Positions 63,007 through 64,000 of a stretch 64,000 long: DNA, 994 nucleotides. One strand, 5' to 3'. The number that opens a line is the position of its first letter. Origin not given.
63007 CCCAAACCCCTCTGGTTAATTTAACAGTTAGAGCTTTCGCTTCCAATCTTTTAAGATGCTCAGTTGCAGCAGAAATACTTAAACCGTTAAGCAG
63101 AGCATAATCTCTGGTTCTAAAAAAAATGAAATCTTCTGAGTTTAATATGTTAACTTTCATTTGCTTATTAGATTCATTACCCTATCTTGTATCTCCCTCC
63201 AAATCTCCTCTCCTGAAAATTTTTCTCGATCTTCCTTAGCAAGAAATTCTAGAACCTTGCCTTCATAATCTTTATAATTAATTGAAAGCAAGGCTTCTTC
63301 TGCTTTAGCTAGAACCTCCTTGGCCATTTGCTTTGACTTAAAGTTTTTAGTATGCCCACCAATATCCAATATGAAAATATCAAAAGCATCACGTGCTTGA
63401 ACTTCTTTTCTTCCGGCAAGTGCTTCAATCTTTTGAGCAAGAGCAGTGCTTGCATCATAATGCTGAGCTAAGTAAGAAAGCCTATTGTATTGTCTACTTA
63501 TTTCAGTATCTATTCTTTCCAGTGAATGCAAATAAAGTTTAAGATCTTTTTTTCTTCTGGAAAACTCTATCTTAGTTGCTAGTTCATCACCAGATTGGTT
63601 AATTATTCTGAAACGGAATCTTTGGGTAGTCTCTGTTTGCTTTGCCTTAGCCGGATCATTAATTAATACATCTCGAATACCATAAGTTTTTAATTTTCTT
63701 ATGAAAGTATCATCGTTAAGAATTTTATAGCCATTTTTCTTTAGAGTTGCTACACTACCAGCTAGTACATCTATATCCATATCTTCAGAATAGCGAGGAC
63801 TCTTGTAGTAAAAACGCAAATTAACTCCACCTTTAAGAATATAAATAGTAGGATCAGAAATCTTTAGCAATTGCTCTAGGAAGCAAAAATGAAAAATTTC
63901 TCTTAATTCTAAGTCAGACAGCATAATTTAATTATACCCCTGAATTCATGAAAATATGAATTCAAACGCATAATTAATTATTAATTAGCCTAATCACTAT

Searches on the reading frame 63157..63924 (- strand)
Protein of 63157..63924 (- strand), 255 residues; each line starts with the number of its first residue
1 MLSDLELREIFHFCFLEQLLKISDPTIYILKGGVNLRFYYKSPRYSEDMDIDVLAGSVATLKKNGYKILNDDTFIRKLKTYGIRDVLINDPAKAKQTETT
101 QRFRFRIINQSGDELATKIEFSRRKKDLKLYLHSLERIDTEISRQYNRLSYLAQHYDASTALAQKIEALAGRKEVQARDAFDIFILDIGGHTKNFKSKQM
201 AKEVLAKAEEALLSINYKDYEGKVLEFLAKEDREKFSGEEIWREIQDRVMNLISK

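Call 51: find_encoding_contigs(protein=window:63157-63924:-, flank=10000, max_places=2)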
Protein window:63157-63924:- (255 aa): 4 contigs read that carry it; 1 place shown.
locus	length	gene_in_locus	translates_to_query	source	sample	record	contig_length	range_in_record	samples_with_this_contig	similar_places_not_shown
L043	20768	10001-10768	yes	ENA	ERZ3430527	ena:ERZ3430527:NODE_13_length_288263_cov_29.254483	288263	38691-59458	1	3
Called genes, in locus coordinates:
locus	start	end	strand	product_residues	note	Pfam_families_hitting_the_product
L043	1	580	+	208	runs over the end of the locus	PF09335:VTT_dom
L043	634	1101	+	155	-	PF07977:FabA, PF22818:ApeI-like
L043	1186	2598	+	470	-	PF00146:NADHdh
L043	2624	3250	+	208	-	PF13183:Fer4_8 (faint), PF17179:Fer4_22 (faint), PF13187:Fer4_9 (faint), PF12797:Fer4_2 (faint), PF12838:Fer4_7, PF13237:Fer4_10 (faint), PF14697:Fer4_21, PF00037:Fer4 (weak), +1 more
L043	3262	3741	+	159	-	PF00258:Flavodoxin_1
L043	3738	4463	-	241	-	PF01925:TauE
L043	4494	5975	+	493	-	PF13231:PMT_2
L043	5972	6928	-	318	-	PF00056:Ldh_1_N, PF02866:Ldh_1_C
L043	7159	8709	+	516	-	PF01293:PEPCK_ATP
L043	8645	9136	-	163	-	PF13803:DUF4184 (faint), PF04307:YdjM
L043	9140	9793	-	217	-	PF22322:DUF6973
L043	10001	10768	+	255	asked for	PF08843:AbiEii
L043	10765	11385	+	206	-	-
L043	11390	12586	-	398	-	PF13167:GTP-bdg_N, PF16360:GTP-bdg_M, PF03193:RsgA_GTPase (faint), PF01926:MMR_HSR1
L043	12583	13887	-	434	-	PF00155:Aminotran_1_2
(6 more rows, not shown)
